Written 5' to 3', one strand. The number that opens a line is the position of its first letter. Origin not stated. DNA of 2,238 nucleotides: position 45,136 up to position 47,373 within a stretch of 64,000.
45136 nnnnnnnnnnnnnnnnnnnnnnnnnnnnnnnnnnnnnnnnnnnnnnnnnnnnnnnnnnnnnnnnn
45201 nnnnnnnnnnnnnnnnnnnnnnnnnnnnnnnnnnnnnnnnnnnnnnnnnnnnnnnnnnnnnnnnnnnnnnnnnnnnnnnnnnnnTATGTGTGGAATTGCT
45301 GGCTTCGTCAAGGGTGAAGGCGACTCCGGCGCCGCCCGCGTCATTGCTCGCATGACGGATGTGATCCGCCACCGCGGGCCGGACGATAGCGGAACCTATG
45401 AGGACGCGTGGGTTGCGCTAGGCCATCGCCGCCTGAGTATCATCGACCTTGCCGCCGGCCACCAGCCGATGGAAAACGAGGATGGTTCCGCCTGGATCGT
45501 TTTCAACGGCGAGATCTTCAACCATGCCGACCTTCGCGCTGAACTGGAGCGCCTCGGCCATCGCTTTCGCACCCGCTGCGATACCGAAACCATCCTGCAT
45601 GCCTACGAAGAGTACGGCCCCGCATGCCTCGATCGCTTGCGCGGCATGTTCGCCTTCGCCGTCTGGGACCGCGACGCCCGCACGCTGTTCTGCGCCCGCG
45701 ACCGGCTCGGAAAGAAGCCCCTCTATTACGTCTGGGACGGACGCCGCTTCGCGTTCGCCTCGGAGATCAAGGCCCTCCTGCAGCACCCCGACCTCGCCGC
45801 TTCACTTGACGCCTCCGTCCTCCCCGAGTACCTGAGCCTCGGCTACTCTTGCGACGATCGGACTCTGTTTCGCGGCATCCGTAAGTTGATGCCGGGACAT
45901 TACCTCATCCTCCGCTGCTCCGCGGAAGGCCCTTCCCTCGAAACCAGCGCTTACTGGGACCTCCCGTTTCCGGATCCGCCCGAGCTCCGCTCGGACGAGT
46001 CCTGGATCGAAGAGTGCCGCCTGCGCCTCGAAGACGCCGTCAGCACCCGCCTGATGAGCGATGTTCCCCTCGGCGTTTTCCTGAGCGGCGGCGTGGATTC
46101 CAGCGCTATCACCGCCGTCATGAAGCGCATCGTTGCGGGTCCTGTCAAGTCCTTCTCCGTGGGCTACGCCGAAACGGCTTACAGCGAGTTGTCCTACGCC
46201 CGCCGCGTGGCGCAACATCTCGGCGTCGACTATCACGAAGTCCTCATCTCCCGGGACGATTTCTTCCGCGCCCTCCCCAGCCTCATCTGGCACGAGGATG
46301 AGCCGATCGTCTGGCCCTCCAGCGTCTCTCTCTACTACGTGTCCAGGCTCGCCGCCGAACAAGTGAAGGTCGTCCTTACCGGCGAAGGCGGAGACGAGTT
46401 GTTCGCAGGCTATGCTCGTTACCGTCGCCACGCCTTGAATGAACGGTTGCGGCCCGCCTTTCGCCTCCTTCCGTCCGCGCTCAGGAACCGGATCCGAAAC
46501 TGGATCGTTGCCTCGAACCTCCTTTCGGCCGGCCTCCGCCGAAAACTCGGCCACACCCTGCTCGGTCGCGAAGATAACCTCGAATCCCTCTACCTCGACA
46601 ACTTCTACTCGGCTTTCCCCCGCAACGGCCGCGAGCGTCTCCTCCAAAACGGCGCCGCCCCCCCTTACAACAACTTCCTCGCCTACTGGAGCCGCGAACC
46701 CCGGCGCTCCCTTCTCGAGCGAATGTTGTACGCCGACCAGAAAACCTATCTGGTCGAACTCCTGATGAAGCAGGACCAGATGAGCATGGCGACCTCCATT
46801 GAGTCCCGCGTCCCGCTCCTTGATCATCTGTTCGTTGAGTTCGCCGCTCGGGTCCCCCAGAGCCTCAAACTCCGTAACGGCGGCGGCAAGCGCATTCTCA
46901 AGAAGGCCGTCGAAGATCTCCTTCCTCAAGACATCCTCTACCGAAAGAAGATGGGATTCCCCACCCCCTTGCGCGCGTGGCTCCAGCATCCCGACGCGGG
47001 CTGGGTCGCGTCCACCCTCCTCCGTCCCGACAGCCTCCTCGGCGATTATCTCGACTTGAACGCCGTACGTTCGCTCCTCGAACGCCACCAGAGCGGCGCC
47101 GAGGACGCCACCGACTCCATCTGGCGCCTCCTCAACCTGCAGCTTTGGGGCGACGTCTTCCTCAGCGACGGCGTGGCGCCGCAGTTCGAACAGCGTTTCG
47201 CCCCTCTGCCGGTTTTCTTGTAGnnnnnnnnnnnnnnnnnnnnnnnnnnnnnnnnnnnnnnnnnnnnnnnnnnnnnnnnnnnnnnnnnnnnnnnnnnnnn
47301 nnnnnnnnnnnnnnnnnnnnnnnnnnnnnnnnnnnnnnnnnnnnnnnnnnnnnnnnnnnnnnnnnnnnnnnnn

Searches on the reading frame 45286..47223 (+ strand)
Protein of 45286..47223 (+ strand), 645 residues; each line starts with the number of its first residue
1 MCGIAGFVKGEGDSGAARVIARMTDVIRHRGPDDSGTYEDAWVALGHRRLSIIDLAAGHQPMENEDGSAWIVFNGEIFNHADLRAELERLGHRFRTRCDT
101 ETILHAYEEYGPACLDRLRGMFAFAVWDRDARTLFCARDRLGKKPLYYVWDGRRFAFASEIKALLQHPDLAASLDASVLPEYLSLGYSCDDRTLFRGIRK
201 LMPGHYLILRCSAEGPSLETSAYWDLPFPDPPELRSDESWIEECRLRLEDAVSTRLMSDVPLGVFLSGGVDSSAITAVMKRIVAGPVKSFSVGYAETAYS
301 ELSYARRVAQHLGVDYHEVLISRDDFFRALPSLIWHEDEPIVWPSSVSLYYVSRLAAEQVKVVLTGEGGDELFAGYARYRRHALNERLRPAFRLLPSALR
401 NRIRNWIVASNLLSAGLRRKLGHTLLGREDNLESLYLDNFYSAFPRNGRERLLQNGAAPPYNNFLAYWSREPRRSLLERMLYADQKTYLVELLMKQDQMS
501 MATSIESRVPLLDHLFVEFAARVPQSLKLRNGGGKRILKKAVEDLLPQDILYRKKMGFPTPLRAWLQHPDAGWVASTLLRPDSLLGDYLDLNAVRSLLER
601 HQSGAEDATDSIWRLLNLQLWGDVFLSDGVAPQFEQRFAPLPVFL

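Call 39: search_protein_families(library=pfam, proteins=[window:45286-47223:+], max_evalue=0.001)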
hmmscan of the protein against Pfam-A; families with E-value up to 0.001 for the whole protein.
window:45286-47223:+ (645 aa): 5 families
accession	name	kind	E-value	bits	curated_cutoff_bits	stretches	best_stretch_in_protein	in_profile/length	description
PF00733.27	Asn_synthase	-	2.5e-103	346.9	21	1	245-621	3-352/354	Asparagine synthase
PF13537.11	GATase_7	-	1.7e-51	173.8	25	1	47-166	1-123/123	Glutamine amidotransferase domain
PF13522.11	GATase_6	-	4.7e-46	156.5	27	1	32-160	1-130/130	Glutamine amidotransferase domain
PF06508.19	QueC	-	5.2e-05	23.3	22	1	264-321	4-60/210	Queuosine biosynthesis protein QueC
PF12481.13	DUF3700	-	0.00058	19.8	27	0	115-151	126-162/228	Aluminium induced protein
